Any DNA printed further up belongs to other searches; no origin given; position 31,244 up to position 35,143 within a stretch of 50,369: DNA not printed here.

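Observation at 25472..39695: Tightly overlapping four-gene minus-strand operon: MopE/beta-helix/Gly-rich exoprotein, two giant paralogous coiled-coil secreted proteins, and an OmpA-barrel protein. Candidate undescribed cell-envelope system.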

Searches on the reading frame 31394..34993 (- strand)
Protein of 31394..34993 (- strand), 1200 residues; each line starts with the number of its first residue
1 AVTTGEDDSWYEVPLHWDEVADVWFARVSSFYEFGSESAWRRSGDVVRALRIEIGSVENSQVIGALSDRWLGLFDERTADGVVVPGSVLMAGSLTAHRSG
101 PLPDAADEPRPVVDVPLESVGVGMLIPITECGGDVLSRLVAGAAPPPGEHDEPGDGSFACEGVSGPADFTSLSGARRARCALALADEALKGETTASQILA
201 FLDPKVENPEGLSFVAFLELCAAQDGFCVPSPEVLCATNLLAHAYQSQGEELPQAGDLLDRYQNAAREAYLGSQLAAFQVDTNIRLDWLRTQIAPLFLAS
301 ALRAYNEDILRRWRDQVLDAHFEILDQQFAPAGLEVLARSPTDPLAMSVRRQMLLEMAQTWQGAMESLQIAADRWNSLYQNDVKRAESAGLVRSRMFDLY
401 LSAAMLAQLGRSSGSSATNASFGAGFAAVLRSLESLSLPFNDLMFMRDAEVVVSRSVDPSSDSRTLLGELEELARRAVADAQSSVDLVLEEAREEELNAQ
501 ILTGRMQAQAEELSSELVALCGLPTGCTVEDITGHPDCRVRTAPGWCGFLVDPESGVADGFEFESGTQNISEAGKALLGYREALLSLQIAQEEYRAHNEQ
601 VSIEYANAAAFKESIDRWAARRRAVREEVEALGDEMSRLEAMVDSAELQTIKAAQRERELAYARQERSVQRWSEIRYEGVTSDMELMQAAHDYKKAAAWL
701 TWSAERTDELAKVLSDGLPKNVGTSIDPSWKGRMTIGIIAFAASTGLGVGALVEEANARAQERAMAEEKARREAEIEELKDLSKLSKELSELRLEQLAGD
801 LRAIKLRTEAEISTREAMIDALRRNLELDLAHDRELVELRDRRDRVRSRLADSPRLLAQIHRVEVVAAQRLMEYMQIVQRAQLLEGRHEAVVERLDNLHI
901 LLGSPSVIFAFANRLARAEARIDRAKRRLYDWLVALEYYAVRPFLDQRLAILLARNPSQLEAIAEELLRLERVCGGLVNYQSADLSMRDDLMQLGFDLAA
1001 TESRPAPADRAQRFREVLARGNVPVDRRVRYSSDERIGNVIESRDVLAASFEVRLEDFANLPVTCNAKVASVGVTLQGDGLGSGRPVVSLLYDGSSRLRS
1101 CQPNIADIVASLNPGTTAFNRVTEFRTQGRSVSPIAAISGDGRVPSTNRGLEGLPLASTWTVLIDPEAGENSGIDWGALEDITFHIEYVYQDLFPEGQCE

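Call 35: search_protein_representatives(alignment_id=A4)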
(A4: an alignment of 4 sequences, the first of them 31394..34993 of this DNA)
Query: 4 sequences, 1193 profile positions. Proteins with E-value up to 0.001 (for the whole library): 191; up to 1e-10: 166; up to 1e-30: 139. The best 150 are listed.
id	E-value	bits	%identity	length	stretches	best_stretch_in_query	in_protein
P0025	0.0e+00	2011.6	-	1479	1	5-1193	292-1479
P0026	0.0e+00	1648.8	-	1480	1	6-1193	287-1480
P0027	0.0e+00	1521.2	-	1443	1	6-1193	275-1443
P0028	0.0e+00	1410.3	-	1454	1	5-1193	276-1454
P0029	0.0e+00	1339.3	-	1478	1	6-1193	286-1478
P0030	0.0e+00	1290.8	-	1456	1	6-1193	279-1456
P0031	0.0e+00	1233.8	-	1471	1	8-1193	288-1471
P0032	0.0e+00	1229.4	-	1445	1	7-1193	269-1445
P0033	0.0e+00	1223.1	-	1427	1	6-1193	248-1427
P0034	0.0e+00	1218.2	-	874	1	320-1193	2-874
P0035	0.0e+00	1205.8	-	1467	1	4-1193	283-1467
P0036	0.0e+00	1198.7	-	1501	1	4-1193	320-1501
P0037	0.0e+00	1188.3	-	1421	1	6-1193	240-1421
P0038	0.0e+00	1185.8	-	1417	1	8-1193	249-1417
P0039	0.0e+00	1184.3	-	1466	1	6-1193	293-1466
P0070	9.5e-264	894.7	-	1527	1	13-1192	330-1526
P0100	1.9e-155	536.0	-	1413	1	12-1187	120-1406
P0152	5.0e-38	147.0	-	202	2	1066-1188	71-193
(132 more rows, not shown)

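Call 41: predict_structure(alignment_id=A4)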
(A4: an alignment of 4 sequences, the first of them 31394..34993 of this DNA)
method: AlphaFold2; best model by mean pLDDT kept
length: 1200 residues; sequences in the alignment: 4
mean_pLDDT: 50.0   pTM: 0.29
mean pLDDT of the five models: 50.0, 49.5, 49.4, 44.9, 44.1
residues with pLDDT >= 90: 0; 70-90: 134; 50-70: 479; < 50: 587
segments of 3 or more residues with pLDDT < 50: 1-125, 145-157, 250-252, 278-302, 439-489, 494-534, 540-579, 639-641, 643-647, 713-728, 804-824, 881-916, 929-982, 991-1008, 1020-1035, 1055-1067, 1082-1084, 1094-1148, 1189-1200
pLDDT, mean of each block of 10 residues (from residue 1): 27 28 32 30 34 35 39 28 24 24 24 24 47 71 47 45 75 74 80 65 51 59 58 79 69 59 69 52 39 42 53 73 76 59 62 72 80 69 67 78 70 55 64 62 27 24 33 41 42 45 40 42 45 47 34 35 31 46 58 65 57 57 55 51 49 56 58 55 63 71 63 43 40 53 60 68 68 64 58 55 49 47 49 51 53 57 62 55 44 34 36 45 50 41 34 33 35 34 55 39 39 55 44 47 60 51 44 62 53 39 28 27 25 35 38 56 63 64 63 35
secondary structure, 60 per line:
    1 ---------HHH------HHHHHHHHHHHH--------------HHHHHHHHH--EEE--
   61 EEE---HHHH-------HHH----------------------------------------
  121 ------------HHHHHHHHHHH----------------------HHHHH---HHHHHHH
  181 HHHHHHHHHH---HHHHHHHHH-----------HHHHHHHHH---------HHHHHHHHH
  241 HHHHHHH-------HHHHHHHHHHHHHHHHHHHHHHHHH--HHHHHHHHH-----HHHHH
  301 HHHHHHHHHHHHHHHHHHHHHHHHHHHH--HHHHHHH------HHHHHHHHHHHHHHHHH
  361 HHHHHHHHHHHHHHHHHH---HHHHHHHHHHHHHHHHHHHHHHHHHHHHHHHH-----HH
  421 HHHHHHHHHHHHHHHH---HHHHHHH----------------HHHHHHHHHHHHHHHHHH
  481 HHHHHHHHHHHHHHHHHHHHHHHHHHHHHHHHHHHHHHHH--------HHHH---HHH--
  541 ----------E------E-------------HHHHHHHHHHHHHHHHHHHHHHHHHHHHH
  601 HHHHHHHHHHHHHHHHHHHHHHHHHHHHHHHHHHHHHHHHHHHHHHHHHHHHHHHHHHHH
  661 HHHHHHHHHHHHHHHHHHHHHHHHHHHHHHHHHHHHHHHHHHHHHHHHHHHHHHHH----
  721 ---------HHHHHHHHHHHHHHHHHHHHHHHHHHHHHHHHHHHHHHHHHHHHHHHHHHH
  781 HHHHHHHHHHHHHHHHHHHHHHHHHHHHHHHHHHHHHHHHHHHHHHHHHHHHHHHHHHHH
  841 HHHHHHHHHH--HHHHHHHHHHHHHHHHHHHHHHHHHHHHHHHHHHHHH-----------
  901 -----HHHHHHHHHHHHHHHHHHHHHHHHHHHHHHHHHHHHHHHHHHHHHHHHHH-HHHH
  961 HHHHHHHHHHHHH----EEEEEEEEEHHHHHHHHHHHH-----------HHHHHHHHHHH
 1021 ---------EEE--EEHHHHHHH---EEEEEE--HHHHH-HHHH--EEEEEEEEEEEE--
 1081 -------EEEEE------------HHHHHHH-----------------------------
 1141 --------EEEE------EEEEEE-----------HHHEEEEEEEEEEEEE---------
elements in order (helices of 4 or more, strands of 3 or more residues): H19-30 H45-53 E56-58 E61-63 H67-70 H133-143 H166-170 H174-190 H194-202 H214-222 H232-247 H255-279 H282-290 H296-328 H331-337 H344-378 H382-413 H419-436 H440-446 H463-520 H529-532 H572-716 H730-850 H853-889 H906-955 H957-973 E978-986 H987-998 H1010-1020 E1030-1032 H1037-1043 E1047-1052 H1055-1059 H1061-1064 E1067-1078 E1088-1092 H1105-1111 E1149-1152 E1159-1164 E1179-1191

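Call 50: search_solved_structures(query=A6, max_evalue=10)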
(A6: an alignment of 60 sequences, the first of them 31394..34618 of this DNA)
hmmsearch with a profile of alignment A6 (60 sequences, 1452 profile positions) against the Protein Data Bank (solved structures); distinct sequences matched with E-value up to 10: 17.
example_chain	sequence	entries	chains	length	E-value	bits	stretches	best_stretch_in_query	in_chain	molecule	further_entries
7bqn_A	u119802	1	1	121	0.74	10.7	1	869-959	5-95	Rei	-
4tql_A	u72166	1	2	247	1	10.2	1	840-948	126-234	Three helix bundle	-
3fx7_A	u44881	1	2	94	1.3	9.9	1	835-915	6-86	Putative uncharacterized protein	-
1yax_A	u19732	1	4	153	1.8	9.4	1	1323-1367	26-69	Virulence sensor protein phoQ, sensor domain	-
7emf_O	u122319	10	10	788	2.2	9.1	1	875-1120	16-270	Mediator of RNA polymerase II transcription subunit 15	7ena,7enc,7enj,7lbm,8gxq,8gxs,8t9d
1h9h_I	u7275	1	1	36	2.5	8.9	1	71-96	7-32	TRYPSIN INHIBITOR II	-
5yfp_A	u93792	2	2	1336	2.5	8.9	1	981-1124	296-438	Exocyst complex component SEC3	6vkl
2v1y_B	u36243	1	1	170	2.9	8.7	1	832-926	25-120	PHOSPHATIDYLINOSITOL 3-KINASE REGULATORY SUBUNIT ALPHA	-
9cfs_A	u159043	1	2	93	4.3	8.1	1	855-927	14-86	Long regulatory protein rop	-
2z7f_I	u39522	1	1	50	4.6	8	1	44-75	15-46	Antileukoproteinase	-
5ubt_B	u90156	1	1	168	7.6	7.3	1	832-925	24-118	Phosphatidylinositol 3-kinase regulatory subunit alpha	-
6ox7_C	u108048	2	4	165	8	7.2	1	832-931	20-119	Phosphatidylinositol 3-kinase regulatory subunit beta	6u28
6g6w_B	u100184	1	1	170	8.7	7.1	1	832-925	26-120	Phosphatidylinositol 3-kinase regulatory subunit alpha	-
5dxh_B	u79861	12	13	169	9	7.1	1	832-925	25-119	Phosphatidylinositol 3-kinase regulatory subunit alpha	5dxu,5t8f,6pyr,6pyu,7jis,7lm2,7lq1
5vlr_B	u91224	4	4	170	9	7.1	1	832-925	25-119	Phosphatidylinositol 3-kinase regulatory subunit alpha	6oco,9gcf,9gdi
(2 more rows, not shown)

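Call 61: predict_structure(alignment_id=A6)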
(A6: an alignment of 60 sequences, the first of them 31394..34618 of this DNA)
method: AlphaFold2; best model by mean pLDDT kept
length: 1075 residues; sequences in the alignment: 60
mean_pLDDT: 83.9   pTM: 0.69
mean pLDDT of the five models: 83.9, 82.5, 78.5, 78.5, 77.7
residues with pLDDT >= 90: 491; 70-90: 433; 50-70: 122; < 50: 29
segments of 3 or more residues with pLDDT < 50: 517-522, 671-683
pLDDT, mean of each block of 10 residues (from residue 1): 70 91 58 86 92 95 93 89 85 92 92 94 84 96 94 95 84 83 94 96 91 91 94 95 95 94 97 96 93 90 95 93 75 59 91 97 93 88 93 93 86 90 87 67 77 89 87 83 79 74 69 53 54 63 68 71 77 75 72 63 73 75 78 78 74 65 51 44 52 70 75 81 81 85 91 94 91 81 90 95 94 91 91 95 92 91 89 70 83 85 82 87 92 86 92 90 91 92 89 92 89 72 86 94 91 94 91 85
secondary structure, 60 per line:
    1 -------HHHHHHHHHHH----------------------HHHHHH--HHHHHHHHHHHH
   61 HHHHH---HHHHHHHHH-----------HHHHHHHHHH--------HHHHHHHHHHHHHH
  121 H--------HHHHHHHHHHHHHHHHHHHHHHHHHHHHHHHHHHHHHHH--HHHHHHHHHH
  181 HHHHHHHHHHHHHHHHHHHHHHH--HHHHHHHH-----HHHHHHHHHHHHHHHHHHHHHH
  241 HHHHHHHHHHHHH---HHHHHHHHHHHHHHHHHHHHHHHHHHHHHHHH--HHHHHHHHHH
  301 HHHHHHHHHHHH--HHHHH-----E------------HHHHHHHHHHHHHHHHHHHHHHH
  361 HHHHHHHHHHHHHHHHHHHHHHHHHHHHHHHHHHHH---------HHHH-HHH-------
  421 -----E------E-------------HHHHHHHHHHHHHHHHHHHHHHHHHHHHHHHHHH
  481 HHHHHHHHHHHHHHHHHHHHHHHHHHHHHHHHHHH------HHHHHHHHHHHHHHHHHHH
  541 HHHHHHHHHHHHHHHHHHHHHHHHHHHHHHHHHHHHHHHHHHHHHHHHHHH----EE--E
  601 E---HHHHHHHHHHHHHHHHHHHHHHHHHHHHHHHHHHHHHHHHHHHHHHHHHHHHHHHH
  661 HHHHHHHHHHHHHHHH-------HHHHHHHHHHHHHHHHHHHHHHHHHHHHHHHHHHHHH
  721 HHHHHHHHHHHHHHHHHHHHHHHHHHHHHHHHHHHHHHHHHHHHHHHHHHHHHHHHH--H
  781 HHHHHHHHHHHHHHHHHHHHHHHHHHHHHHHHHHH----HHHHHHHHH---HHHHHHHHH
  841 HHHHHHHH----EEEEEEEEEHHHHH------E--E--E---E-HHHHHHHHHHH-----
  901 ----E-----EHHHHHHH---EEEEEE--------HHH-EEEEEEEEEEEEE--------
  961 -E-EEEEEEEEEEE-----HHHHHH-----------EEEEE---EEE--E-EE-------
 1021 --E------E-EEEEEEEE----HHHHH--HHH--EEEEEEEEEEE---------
elements in order (helices of 4 or more, strands of 3 or more residues): H8-18 H41-46 H49-65 H69-77 H89-98 H107-121 H130-168 H171-203 H206-213 H219-253 H257-288 H291-312 H315-319 H338-396 H406-409 H447-515 H522-591 H605-676 H684-777 H780-815 H820-828 H832-848 E853-861 H862-866 H885-895 H912-918 E922-927 E940-952 E964-974 H980-985 E997-1001 E1005-1007 E1032-1039 H1044-1048 E1056-1066
